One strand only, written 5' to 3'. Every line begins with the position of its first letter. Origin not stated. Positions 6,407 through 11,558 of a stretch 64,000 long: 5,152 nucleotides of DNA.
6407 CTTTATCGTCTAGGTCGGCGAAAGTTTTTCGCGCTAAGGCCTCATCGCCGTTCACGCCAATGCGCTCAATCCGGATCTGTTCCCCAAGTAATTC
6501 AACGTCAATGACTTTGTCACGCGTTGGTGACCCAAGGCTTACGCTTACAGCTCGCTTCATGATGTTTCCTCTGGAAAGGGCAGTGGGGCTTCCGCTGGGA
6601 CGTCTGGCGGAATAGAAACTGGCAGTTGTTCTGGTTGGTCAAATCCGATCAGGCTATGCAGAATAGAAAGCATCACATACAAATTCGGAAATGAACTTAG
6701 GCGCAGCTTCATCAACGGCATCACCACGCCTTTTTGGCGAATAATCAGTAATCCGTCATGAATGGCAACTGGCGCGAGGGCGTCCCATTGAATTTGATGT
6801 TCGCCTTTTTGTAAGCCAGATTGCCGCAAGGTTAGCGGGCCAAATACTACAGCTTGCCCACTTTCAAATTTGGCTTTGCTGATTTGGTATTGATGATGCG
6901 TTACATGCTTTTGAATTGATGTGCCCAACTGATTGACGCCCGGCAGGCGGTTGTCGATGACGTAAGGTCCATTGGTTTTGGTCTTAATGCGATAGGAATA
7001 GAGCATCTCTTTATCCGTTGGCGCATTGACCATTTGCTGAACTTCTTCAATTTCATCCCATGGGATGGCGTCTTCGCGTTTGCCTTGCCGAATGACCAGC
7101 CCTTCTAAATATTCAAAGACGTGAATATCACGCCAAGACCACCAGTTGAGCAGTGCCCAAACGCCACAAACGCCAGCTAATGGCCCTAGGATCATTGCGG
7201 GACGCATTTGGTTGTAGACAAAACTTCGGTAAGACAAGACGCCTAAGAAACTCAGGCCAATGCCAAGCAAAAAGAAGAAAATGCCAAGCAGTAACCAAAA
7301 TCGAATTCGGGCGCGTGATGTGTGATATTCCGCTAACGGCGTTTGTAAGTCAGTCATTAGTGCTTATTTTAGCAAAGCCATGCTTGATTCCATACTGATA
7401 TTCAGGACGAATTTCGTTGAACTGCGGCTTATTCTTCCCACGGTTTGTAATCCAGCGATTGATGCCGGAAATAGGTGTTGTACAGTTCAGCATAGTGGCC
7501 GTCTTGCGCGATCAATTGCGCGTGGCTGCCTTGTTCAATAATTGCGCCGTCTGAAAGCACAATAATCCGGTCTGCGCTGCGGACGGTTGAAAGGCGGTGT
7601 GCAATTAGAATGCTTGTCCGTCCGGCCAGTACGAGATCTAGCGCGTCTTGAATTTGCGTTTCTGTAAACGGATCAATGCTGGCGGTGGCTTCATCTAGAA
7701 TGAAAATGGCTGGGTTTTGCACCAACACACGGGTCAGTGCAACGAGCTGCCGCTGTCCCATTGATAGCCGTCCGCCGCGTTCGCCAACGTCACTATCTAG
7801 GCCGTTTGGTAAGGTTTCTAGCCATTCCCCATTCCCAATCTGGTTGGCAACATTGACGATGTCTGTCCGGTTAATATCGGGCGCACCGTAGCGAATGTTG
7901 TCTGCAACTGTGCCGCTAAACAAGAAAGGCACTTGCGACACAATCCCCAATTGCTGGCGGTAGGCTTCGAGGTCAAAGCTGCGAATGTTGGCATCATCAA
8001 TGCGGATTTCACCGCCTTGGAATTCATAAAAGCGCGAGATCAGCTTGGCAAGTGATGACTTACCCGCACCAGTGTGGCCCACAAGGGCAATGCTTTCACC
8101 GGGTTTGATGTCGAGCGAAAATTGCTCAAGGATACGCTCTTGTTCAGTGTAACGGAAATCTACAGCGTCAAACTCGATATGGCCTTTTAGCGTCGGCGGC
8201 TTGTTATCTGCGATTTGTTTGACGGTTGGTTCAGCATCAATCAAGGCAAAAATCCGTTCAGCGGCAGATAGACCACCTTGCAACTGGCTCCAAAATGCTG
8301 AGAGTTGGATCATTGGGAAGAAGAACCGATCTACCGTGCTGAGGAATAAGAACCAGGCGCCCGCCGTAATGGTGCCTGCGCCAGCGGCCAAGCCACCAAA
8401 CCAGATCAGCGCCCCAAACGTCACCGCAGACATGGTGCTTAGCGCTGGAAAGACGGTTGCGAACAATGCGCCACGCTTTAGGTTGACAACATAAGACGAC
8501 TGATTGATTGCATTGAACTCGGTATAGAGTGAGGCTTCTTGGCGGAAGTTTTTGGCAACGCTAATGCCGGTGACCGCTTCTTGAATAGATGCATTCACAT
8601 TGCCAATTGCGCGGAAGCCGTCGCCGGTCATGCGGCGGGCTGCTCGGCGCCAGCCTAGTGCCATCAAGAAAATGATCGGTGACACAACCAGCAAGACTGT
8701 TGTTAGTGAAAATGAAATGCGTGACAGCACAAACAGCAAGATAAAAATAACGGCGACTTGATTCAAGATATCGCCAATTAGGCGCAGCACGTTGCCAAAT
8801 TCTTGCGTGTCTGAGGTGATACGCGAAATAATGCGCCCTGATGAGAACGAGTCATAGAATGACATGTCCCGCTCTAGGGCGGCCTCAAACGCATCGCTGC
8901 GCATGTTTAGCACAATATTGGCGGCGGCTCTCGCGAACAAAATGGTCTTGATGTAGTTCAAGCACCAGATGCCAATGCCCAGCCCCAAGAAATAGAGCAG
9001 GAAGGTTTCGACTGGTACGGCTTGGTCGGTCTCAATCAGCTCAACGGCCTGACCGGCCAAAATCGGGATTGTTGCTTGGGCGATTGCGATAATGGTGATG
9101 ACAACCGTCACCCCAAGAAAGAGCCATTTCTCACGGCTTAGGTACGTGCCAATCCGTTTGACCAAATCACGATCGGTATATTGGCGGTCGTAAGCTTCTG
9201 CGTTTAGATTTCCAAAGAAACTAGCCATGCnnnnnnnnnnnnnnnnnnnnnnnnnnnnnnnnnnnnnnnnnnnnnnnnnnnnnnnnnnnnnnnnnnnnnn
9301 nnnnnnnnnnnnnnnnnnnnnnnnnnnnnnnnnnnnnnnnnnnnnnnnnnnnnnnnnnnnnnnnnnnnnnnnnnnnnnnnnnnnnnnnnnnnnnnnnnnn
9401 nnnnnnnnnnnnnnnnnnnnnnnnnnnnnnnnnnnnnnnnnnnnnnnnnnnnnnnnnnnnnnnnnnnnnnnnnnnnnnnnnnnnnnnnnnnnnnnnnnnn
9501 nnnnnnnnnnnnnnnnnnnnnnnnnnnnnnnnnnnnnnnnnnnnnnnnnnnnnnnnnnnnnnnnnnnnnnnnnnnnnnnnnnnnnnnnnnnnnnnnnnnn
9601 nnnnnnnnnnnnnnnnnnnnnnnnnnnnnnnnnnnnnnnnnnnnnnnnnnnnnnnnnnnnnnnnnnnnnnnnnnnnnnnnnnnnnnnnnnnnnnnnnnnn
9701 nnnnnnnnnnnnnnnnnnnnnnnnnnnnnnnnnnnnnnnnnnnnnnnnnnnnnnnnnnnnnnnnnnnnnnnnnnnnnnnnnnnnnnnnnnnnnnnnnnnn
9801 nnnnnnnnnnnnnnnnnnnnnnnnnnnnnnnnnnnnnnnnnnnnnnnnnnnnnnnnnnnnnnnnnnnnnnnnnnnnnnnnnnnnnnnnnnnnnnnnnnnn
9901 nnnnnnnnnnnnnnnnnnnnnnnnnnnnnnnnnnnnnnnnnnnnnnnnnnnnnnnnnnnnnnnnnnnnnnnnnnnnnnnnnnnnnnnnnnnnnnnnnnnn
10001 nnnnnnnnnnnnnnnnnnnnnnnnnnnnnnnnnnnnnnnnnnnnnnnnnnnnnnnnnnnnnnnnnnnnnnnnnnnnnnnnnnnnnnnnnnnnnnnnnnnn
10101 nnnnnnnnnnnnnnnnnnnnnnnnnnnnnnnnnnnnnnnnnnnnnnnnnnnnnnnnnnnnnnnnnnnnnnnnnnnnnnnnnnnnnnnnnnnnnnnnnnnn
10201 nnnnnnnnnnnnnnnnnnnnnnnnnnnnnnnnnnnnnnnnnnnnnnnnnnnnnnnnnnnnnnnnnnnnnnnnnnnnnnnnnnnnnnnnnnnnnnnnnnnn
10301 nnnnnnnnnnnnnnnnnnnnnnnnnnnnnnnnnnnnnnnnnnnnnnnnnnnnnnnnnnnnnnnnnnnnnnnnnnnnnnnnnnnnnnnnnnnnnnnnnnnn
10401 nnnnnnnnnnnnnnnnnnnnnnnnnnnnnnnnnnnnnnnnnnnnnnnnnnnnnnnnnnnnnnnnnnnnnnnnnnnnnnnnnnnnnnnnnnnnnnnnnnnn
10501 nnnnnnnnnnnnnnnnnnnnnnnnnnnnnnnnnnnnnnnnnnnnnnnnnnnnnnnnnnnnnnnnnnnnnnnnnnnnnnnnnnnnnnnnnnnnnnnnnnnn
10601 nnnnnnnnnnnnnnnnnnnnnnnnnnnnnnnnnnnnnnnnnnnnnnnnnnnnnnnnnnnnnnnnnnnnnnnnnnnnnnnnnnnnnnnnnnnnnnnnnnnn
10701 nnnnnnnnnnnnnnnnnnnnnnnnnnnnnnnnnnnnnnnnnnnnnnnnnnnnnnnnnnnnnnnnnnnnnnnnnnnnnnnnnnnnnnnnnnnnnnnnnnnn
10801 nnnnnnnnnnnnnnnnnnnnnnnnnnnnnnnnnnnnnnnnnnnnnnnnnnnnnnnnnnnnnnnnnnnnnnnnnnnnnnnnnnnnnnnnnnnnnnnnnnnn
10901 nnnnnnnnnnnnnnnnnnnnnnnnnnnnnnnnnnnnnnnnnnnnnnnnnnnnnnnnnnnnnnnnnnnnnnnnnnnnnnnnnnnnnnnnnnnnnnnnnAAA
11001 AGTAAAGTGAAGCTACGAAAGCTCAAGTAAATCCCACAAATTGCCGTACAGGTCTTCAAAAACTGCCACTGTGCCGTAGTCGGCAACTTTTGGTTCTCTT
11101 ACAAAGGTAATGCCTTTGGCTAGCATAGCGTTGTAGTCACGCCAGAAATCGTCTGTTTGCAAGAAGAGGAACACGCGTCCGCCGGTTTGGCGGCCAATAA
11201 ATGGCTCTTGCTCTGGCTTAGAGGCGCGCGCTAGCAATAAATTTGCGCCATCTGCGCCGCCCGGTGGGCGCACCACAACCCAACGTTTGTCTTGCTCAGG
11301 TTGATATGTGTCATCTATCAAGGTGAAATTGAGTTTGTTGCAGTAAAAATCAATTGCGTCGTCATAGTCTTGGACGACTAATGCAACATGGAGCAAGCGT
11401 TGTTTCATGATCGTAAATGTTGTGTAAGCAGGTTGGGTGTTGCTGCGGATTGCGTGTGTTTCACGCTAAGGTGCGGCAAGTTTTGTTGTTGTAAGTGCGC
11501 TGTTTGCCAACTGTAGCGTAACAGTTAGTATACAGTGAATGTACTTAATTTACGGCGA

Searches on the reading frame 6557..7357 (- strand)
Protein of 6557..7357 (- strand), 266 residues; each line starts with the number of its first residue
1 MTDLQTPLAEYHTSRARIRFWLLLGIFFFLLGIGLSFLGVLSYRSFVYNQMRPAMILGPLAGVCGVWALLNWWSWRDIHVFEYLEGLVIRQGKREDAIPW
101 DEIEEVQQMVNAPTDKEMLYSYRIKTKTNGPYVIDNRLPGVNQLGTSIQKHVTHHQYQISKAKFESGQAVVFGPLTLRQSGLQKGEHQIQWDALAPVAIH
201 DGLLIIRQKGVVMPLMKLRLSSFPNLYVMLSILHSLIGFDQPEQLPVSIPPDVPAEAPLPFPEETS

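Call 87: search_protein_families(library=pfam, proteins=[window:6557-7357:-], max_evalue=0.001)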
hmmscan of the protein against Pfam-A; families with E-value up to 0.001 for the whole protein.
window:6557-7357:- (266 aa): 1 family
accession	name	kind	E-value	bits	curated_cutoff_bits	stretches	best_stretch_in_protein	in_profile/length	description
PF20226.3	DUF6585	-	5.5e-23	82.1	27.7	1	6-234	16-241/249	Family of unknown function (DUF6585)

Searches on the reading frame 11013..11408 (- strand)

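Call 44: search_protein_families(library=pfam, proteins=[window:11013-11408:-], max_evalue=0.001)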
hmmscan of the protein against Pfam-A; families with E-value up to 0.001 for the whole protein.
window:11013-11408:- (131 aa): 2 families
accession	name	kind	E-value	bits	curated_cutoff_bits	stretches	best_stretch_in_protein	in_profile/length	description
PF00903.31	Glyoxalase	-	3.4e-22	79.5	20.6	1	4-126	1-120/121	Glyoxalase/Bleomycin resistance protein/Dioxygenase superfamily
PF13669.12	Glyoxalase_4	-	7.9e-08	33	27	1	7-108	2-100/109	Glyoxalase/Bleomycin resistance protein/Dioxygenase superfamily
